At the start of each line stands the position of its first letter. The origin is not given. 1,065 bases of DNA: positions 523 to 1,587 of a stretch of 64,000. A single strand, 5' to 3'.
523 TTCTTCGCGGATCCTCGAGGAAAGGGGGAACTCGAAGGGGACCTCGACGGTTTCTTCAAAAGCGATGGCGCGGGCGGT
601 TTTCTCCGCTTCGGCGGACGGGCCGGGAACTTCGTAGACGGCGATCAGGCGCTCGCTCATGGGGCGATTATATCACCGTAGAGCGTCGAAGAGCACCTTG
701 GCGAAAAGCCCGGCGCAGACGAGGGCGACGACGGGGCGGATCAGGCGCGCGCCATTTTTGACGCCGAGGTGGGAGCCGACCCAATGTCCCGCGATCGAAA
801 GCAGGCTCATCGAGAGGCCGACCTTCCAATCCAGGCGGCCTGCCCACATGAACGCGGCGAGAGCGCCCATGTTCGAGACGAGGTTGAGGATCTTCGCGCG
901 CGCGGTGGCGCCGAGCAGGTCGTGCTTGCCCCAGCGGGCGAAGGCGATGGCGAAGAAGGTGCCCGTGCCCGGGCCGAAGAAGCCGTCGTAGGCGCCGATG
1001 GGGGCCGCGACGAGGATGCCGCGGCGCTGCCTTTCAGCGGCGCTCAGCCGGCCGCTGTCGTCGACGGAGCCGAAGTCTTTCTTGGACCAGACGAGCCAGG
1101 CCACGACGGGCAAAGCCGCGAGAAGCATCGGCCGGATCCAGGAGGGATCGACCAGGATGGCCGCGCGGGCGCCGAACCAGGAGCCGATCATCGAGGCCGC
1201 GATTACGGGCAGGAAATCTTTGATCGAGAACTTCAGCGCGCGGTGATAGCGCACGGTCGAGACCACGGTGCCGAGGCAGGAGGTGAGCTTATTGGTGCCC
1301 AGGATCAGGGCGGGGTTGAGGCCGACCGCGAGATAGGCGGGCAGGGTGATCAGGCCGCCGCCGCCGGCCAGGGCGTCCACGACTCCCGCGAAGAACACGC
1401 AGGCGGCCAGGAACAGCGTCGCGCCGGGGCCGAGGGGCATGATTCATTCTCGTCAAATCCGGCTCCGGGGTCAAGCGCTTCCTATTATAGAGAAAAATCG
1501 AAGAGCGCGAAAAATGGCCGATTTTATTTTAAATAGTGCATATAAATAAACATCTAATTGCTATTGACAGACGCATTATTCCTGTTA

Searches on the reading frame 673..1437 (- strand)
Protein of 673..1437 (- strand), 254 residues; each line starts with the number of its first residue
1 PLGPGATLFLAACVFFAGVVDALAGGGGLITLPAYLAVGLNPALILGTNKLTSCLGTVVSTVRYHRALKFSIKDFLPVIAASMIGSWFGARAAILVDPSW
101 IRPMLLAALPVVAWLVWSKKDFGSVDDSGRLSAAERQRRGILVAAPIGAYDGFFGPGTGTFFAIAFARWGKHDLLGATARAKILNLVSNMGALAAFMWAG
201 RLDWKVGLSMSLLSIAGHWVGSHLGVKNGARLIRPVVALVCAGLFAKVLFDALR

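Call 41: search_protein_families(library=pfam, proteins=[window:673-1437:-], max_evalue=0.01)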
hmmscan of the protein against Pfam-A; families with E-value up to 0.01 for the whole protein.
window:673-1437:- (254 aa): 1 family
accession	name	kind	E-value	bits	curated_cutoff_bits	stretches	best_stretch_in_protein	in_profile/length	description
PF01925.25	TauE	-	3.3e-44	151.8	32.6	1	10-247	1-236/237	Sulfite exporter TauE/SafE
